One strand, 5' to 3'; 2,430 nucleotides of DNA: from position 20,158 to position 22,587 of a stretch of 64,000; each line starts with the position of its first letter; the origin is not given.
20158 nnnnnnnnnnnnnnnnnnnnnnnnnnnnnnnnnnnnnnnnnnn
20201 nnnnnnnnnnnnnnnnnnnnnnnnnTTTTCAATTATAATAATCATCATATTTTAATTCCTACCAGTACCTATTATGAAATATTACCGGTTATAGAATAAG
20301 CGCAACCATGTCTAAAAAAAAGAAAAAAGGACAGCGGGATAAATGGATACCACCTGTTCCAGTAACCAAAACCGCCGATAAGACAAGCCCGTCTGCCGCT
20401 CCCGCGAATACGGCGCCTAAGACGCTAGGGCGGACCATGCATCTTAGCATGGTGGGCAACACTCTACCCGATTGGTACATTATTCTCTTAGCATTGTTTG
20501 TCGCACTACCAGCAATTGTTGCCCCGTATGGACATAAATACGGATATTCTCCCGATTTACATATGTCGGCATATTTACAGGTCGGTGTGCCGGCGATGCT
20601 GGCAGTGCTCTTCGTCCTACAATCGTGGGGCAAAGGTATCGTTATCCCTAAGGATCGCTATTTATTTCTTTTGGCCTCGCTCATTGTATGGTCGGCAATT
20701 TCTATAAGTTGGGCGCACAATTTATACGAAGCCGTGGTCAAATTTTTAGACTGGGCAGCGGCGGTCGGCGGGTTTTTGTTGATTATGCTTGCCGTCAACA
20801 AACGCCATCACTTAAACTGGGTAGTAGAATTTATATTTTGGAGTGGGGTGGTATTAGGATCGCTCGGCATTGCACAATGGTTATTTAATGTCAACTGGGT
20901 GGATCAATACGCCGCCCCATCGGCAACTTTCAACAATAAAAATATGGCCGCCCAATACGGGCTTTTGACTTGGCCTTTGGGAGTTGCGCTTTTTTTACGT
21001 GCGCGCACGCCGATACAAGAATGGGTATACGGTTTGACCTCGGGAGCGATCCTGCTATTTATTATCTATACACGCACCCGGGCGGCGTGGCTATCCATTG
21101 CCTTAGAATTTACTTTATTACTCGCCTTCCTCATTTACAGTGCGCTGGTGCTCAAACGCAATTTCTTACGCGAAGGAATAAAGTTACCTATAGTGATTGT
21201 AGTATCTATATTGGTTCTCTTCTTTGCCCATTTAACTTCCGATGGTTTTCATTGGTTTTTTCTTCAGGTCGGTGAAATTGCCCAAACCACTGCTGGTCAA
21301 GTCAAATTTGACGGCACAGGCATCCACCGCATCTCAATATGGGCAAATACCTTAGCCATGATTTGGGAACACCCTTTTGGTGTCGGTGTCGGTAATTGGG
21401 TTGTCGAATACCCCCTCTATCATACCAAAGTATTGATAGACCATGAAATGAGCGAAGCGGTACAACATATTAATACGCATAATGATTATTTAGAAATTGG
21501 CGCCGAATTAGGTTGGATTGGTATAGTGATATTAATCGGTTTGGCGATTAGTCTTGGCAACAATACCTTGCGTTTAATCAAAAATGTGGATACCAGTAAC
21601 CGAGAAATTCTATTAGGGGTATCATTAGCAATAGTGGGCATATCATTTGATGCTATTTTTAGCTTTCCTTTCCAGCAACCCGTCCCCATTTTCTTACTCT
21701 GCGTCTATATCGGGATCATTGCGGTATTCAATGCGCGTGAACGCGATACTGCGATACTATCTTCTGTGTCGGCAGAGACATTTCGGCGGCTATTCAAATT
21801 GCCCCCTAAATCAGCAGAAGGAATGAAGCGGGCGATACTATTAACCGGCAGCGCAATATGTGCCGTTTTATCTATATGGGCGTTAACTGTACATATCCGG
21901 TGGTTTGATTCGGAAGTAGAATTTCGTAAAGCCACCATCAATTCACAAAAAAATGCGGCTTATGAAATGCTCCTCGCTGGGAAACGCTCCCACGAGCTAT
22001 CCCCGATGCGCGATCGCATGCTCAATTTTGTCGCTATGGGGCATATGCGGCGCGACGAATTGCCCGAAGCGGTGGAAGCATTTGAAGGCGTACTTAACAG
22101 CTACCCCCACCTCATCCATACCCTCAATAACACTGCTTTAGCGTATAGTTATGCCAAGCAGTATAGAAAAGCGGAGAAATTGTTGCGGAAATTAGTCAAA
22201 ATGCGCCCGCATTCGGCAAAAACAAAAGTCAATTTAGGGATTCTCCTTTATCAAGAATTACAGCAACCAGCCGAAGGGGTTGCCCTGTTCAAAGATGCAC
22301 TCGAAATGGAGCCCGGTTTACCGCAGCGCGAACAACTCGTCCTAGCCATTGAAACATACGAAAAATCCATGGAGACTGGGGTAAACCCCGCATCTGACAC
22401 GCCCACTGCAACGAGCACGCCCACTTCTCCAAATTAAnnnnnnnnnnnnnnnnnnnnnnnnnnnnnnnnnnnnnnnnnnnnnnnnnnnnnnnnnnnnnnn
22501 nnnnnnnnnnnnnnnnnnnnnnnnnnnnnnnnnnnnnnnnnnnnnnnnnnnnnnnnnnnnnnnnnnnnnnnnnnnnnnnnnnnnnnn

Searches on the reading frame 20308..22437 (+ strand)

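Call 101: search_protein_families(library=pfam, max_evalue=0.00001, proteins=[window:20308-22437:+])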
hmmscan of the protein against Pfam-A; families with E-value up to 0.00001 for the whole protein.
window:20308-22437:+ (709 aa): 4 families
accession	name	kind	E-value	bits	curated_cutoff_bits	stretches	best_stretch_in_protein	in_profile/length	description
PF04932.20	Wzy_C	-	4.6e-19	69.1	31.7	1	247-410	5-149/149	O-Antigen ligase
PF13424.12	TPR_12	-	8.1e-08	32.8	30.1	0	571-633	5-75/77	Tetratricopeptide repeat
PF07719.23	TPR_2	-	8.9e-07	29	27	0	606-635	4-33/34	Tetratricopeptide repeat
PF13374.12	TPR_10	-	9.4e-06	25.9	27.5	0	603-633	2-32/42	Tetratricopeptide repeat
